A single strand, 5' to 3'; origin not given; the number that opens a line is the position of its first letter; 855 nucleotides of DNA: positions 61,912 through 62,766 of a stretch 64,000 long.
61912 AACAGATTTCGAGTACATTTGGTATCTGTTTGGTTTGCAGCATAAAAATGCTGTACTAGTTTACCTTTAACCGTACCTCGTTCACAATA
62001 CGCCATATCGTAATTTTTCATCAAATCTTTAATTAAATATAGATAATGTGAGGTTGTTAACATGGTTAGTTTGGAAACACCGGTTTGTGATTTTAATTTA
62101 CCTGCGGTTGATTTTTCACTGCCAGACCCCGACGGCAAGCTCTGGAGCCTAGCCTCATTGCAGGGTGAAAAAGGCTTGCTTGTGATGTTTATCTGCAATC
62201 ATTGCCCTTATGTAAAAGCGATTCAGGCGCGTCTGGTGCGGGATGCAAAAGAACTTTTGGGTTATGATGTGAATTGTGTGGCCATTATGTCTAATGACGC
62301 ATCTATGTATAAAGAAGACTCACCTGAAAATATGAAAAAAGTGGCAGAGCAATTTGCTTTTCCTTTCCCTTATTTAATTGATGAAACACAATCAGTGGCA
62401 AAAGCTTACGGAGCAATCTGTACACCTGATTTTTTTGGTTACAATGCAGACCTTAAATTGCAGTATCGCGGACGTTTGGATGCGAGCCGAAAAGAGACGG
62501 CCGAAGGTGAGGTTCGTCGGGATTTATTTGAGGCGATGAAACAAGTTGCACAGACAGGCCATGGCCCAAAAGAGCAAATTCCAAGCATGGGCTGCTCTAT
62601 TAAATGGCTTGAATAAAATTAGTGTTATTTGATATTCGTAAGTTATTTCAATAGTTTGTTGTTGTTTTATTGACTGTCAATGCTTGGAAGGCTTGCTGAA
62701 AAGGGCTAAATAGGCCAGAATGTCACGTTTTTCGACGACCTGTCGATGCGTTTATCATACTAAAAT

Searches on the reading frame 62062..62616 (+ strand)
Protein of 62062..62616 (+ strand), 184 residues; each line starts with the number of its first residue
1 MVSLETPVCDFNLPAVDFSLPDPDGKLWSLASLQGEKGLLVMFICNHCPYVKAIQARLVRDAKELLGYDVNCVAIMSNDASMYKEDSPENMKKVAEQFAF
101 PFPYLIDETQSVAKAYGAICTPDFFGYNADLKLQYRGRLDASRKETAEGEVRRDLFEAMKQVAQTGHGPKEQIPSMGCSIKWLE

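Call 21: search_protein_families(library=ncbifam, proteins=[window:62062-62616:+], max_evalue=0.001)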
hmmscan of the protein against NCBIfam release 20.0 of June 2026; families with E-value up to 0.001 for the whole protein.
window:62062-62616:+ (184 aa): 3 families
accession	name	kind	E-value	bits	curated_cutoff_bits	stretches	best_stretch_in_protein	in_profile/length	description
NF006960.0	PRK09437.1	equivalog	4.8e-07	29.8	140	1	15-127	10-114/156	thioredoxin-dependent thiol peroxidase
NF053650.1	PerredPrxQDein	equivalog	3.1e-05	24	260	1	17-127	3-104/148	thioredoxin-dependent peroxiredoxin PrxQ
NF002854.0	PRK03147.1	subfamily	5.3e-05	23.2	170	1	14-128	41-147/176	thiol-disulfide oxidoreductase ResA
